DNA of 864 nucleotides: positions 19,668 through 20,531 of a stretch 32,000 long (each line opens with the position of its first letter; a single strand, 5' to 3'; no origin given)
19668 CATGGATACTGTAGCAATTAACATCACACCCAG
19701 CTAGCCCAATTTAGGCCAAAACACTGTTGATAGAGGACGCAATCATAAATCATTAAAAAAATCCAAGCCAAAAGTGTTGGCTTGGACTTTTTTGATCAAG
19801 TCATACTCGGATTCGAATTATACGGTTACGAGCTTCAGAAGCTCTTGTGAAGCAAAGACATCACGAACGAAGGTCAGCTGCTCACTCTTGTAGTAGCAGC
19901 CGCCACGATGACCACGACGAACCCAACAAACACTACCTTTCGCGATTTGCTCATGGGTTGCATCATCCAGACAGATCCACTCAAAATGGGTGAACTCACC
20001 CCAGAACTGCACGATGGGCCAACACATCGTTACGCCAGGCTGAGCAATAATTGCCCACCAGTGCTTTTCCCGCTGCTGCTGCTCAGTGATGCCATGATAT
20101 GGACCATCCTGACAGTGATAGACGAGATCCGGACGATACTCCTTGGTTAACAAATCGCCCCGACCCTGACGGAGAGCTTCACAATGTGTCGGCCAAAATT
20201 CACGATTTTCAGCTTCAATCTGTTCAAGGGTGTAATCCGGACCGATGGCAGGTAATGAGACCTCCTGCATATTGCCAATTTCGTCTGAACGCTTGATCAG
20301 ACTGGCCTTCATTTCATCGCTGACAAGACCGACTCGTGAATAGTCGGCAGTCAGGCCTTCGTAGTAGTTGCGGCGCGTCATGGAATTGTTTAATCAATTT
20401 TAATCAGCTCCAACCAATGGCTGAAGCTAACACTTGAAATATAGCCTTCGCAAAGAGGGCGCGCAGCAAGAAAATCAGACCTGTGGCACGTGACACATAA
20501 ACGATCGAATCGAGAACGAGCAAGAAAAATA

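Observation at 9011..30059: Candidate uncharacterised neighbourhood: extracellular oxidation plus small-enzyme clean-up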

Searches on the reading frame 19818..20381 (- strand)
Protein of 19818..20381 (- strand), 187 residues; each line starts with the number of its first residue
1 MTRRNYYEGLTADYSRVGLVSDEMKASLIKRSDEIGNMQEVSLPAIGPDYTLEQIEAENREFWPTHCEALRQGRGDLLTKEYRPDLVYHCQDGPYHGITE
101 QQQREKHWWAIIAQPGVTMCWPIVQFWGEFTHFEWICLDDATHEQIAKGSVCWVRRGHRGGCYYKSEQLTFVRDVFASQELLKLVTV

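Call 5: search_protein_families(library=pfam, proteins=[window:19818-20381:-], max_evalue=0.01)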
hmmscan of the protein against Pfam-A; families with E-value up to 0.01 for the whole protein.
window:19818-20381:- (187 aa): 0 families

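Call 21: search_protein_families(library=ncbifam, proteins=[window:19818-20381:-], max_evalue=0.01)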
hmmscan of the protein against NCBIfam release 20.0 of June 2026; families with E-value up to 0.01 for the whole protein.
window:19818-20381:- (187 aa): 0 families

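Call 22: search_solved_structures(query=window:19818-20381:-, max_evalue=1)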
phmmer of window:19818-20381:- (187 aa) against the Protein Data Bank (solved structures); distinct sequences matched with E-value up to 1: 0.

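Call 24: find_homologous_proteins(query=window:19818-20381:-, max_evalue=0.001)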
Query window:19818-20381:- (187 aa): 832 proteins with E <= 0.001 among 860 candidates; the best 120 are listed.
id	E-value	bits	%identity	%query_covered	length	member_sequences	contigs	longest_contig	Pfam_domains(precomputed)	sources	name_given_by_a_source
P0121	7.1e-115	400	87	100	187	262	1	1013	-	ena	-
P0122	2.6e-111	388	86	100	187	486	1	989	-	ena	-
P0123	9.9e-109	379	84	100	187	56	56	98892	-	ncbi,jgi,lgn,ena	jgi:hypothetical protein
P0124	1.4e-107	376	84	100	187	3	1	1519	-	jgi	jgi:hypothetical protein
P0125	6.9e-105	367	81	100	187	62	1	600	-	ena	-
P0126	4.2e-103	361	81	97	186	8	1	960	-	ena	-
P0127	1.3e-97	343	79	99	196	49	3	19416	-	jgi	jgi:hypothetical protein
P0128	9.1e-96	337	77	96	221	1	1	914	-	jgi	-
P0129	1.0e-94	334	77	99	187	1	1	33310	-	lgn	-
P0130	9.4e-94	331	74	99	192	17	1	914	-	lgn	-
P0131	2.6e-93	329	73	99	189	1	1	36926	-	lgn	-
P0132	2.7e-93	329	77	100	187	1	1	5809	-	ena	-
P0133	3.1e-93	329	73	100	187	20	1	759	-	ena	-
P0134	6.3e-93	328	73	100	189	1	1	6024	-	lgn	-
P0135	6.8e-93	328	74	100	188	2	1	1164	-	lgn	-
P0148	1.6e-90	320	72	99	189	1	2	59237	-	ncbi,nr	ncbi:MAG: hypothetical protein L3V56_13540 [Candidatus Magnetoovum sp. WYHC-5]|nr:hypothetical prote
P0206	9.8e-87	308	71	98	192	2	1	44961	-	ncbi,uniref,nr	ncbi:hypothetical protein F1189_24710 [Rhodovastum atsumiense]|uniref:Uncharacterized protein n=1 Ta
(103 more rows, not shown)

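Call 25: find_encoding_contigs(protein=P0206, flank=10000, max_places=2)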
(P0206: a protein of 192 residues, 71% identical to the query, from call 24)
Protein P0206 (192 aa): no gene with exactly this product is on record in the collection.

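Call 26: find_encoding_contigs(protein=P0148, flank=10000, max_places=2)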
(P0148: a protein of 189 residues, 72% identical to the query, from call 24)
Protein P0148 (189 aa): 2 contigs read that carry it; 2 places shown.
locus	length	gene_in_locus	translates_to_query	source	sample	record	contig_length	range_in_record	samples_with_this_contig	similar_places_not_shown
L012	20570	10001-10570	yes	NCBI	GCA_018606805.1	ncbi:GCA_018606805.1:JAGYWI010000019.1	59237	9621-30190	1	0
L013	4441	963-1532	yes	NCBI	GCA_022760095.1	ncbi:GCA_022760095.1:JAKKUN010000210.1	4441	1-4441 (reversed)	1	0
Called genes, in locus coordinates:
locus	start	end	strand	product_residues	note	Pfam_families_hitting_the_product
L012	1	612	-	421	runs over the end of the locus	PF02403:Seryl_tRNA_N, PF00587:tRNA-synt_2b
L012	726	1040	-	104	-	-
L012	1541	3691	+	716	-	PF03030:H_PPase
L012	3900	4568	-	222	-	PF00702:Hydrolase, PF12710:HAD, PF13419:HAD_2, PF13242:Hydrolase_like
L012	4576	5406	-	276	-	PF09992:NAGPA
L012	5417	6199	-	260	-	PF01966:HD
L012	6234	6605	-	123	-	PF00032:Cytochrom_B_C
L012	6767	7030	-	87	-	-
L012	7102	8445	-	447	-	PF19190:BACON_2 (weak), PF13004:BACON (weak), PF18885:DUF5648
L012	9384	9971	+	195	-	PF01965:DJ-1_PfpI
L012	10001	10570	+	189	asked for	-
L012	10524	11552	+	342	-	PF07110:EthD (weak)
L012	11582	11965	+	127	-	PF02627:CMD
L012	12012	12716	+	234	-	PF02678:Pirin, PF17954:Pirin_C_2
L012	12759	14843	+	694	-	PF02922:CBM_48, PF00128:Alpha-amylase, PF21156:ISOA1-3_C (weak), PF21331:Isoamylase_C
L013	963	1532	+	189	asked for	-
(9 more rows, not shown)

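Call 29: find_related_loci(query=A1, collection=metagenome_contigs, flank=10000)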
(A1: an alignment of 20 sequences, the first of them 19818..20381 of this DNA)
Query A1 (187 aa) in metagenome_contigs; peptide patterns used: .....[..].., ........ (x = any residue, [..] = any of these).
518 stretches matched a pattern; 444 encode a relative of the query (tblastn E <= 1e-3); the best 80 are kept; 80 distinct loci.
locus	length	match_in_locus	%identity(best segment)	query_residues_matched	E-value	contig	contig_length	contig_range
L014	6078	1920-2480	99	1-187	3e-128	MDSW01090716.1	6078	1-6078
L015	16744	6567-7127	98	1-187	1e-127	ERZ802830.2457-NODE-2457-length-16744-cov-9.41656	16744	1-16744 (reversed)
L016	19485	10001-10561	97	1-187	4e-126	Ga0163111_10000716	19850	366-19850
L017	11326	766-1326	93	1-187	4e-121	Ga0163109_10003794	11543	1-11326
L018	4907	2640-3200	93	1-187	4e-121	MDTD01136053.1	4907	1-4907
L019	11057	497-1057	92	1-187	8e-121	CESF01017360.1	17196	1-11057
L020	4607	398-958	92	1-187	4e-121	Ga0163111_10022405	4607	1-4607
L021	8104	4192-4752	91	1-187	2e-119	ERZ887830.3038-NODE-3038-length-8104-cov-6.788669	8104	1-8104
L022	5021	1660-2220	92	1-187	7e-120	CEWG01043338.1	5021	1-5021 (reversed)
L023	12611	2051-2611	91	1-187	2e-119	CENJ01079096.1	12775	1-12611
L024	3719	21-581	90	1-187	1e-120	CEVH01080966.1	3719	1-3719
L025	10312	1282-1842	89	1-187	7e-118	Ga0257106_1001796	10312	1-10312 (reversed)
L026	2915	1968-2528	89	1-187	2e-121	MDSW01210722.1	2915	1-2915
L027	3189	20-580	89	1-187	8e-121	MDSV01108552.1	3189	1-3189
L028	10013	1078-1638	89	1-187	2e-117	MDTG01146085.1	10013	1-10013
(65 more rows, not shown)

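Call 32: predict_structure(alignment_id=A1)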
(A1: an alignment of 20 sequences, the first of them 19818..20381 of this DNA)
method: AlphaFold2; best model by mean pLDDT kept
length: 187 residues; sequences in the alignment: 20
mean_pLDDT: 83.5   pTM: 0.80
mean pLDDT of the five models: 83.5, 81.7, 79.7, 77.5, 43.6
residues with pLDDT >= 90: 81; 70-90: 81; 50-70: 16; < 50: 9
segments of 3 or more residues with pLDDT < 50: 1-3
pLDDT, mean of each block of 10 residues (from residue 1): 69 92 96 91 90 95 92 82 65 56 76 85 92 92 90 90 83 77 67
secondary structure, 60 per line:
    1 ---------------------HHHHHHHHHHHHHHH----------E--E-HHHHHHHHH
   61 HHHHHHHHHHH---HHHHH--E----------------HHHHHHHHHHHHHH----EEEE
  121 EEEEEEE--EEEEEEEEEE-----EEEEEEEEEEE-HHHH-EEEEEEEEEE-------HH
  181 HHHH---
elements in order: H22-36 H52-71 H75-79 H99-112 E117-127 E130-139 E145-155 H157-160 E162-171 H179-184

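Call 45: fold_search(model_id=the predicted structure, library=pdb)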
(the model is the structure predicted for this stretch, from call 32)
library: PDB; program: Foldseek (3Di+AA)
matches with E <= 10: 884; with E <= 0.001: 7
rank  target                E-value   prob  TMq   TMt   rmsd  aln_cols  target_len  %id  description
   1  8r2e_A                1.8e-04  1.00  0.45  0.63   5.1       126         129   13  X-ray crystallographic structure of SnoaL2 in complex with the polyketide reaction product (released 2024-08-07)
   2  2gex_A                3.1e-04  1.00  0.46  0.57   6.9       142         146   14  Crystal structure of SnoaL2 a putative hydroxylase from Streptomyces nogalater (released 2006-07-18)
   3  7e85_A                3.5e-04  1.00  0.40  0.60   5.8       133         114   17  SnoaL-like domain-containing protein (released 2022-03-02)
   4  8r2b_A                3.9e-04  1.00  0.45  0.62   5.1       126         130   13  X-ray crystallographic structure of SnoaL2 in complex with the polyketide substrate (released 2024-08-07)
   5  8r2e_B                4.4e-04  1.00  0.46  0.64   5.4       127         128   12  X-ray crystallographic structure of SnoaL2 in complex with the polyketide reaction product (released 2024-08-07)
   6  8r2b_B                7.6e-04  1.00  0.45  0.61   5.1       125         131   12  X-ray crystallographic structure of SnoaL2 in complex with the polyketide substrate (released 2024-08-07)
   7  4mjd_A                9.6e-04  1.00  0.36  0.54   6.3       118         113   14  Crystal structure of ketosteroid isomerase fold protein Hmuk_0747 (released 2013-09-18)
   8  8kaa_A                1.0e-03  1.00  0.42  0.57   5.5       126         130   13  Crystal Structure of ChaU a ester cyclase from Streptomyces chartreusis (released 2024-08-07)
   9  8kaa_B                1.8e-03  1.00  0.42  0.57   5.5       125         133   13  Crystal Structure of ChaU a ester cyclase from Streptomyces chartreusis (released 2024-08-07)
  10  8r20_A                2.1e-03  1.00  0.44  0.57   4.9       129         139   14  X-ray crystallographic structure of KstA15, polyketide biosynthesis enzyme (released 2024-08-07)
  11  2gex_B                2.1e-03  1.00  0.41  0.55   5.3       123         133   13  Crystal structure of SnoaL2 a putative hydroxylase from Streptomyces nogalater (released 2006-07-18)
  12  3fh1                  2.7e-03  1.00  0.39  0.56   7.0       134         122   15  Crystal structure of a ntf2-like protein of unknown function (mll8193) from mesorhizobium loti at 1.60 A resolution (released 2008-12-23)
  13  2gey_C                3.2e-03  1.00  0.43  0.52  11.1       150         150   10  Crystal Structure of AclR a putative hydroxylase from Streptomyces galilaeus (released 2006-07-18)
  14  9iqd_D                4.1e-03  1.00  0.39  0.57   5.2       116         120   17  Apo-MicM,homologous of AkaM, SnoaL-like protein (released 2025-07-16)
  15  9qzd_A                4.6e-03  1.00  0.37  0.52   6.2       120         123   20  de novo NTF2-like protein (released 2025-10-22)
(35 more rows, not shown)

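Call 77: search_protein_representatives(protein=window:19818-20381:-)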
Query: 187 residues. Proteins with E-value up to 0.001 (for the whole library): 73; up to 1e-10: 41; up to 1e-30: 9. The best 73 are listed.
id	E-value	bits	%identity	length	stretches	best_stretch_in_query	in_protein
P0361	3.3e-86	304.3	68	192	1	3-186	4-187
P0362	2.0e-82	291.9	94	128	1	61-186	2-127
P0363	3.2e-80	284.8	63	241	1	3-185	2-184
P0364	1.8e-44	168.0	50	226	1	7-177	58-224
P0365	2.4e-44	167.6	87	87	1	1-87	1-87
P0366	2.2e-41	158.0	62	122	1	3-117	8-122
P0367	1.3e-39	152.2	89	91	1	116-187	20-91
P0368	2.5e-36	141.5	48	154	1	25-175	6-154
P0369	1.7e-34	135.5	67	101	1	100-185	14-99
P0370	1.0e-23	100.3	69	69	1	120-186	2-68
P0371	1.8e-22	96.2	58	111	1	5-94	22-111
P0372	5.6e-22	94.6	59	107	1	3-81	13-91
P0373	8.9e-22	94.0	53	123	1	3-87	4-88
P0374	9.3e-22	93.9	57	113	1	3-84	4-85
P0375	2.6e-21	92.5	61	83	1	47-110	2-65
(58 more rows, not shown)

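Call 82: search_dna_similar(query=window:19818-20381:-, collection=plasmids, mode=protein, max_rows=30)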
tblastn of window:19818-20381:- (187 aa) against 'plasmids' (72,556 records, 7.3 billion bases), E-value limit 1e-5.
Records with a match: 5; places in all: 5; records where one place covers at least 80% of the query: 5.
Best place of each record, by identity: 60-80% 3; <60% 2.
By first word of the organism name: Nostoc 3; Gloeothece 1; Gloeocapsopsis 1.
By predicted mobility (MOB-suite, as given by PLSDB): non-mobilizable 4; conjugative 1.
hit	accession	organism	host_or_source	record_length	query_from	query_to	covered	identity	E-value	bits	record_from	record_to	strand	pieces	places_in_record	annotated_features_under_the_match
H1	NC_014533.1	Gloeothece verrucosa PCC 7822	fresh water in rice field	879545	2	187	99%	69.9%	2e-86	284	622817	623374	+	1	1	hypothetical protein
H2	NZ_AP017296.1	Nostoc sp. NIES-3756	-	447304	3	187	99%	67.6%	2e-83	275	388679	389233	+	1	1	hypothetical protein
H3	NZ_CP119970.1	Gloeocapsopsis dulcis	Dried cell culture,Desert, underside of ...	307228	1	187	100%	61.5%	1e-74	250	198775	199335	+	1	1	hypothetical protein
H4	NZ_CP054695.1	Nostoc edaphicum CCNP1411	-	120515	1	182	97%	54.1%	8e-61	210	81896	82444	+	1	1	hypothetical protein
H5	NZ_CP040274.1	Nostoc sp. C052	Blasia pusilla,pure culture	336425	1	182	97%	53.6%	1e-59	206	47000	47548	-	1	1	hypothetical protein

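Call 83: get_annotated_region(hit=H2, flank=14000)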
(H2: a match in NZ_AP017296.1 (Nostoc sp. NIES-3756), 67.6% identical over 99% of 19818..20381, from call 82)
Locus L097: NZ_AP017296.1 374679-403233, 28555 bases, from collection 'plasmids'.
description: Nostoc sp. NIES-3756 plasmid pNOS3756_1, complete sequence
organism: Nostoc sp. NIES-3756 (NCBI taxid 1751286)
taxonomy: Bacteria; Cyanobacteriota; Cyanophyceae; Nostocales; Nostocaceae; Nostoc; Nostoc sp. NIES-3756
host: -; source: -; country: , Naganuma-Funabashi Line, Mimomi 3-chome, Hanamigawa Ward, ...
typing (MOB-suite, as given by PLSDB): non-mobilizable
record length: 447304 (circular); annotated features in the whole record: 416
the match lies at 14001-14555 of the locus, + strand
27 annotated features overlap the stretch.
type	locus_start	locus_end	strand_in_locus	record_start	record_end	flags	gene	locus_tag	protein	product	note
CDS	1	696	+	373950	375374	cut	-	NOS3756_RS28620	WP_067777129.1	ABC transporter substrate-binding protein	-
CDS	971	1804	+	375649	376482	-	-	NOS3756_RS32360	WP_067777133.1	response regulator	GO:0000160 - phosphorelay signal transduction system [Evidence IEA]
CDS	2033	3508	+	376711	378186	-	-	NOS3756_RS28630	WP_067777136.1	AAA-like domain-containing protein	-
CDS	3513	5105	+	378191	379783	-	-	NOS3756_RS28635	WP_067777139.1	AAA-like domain-containing protein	-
CDS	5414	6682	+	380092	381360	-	-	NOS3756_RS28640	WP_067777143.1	glycosyltransferase family 4 protein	-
CDS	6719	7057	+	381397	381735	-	-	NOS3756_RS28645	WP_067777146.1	anti-sigma factor antagonist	GO:0006355 - regulation of DNA-templated transcription [Evidence IEA]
CDS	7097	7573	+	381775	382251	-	-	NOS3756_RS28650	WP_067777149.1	ATP-binding protein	GO:0007165 - signal transduction [Evidence IEA]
CDS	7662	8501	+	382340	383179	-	-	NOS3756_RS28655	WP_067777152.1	PP2C family protein-serine/threonine phosphatase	-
CDS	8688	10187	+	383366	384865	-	-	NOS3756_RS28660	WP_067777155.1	CHASE2 domain-containing protein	-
CDS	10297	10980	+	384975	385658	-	-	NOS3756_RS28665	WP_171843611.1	DUF928 domain-containing protein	-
CDS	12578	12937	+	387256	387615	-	-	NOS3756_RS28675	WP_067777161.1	carboxymuconolactone decarboxylase family protein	-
CDS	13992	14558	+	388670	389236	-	-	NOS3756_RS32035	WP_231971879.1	hypothetical protein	-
CDS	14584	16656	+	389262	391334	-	-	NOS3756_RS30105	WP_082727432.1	AtaL-like protein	-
CDS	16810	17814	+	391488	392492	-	-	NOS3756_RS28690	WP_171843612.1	aldose 1-epimerase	-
CDS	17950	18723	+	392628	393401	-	-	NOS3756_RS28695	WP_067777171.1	glucose 1-dehydrogenase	-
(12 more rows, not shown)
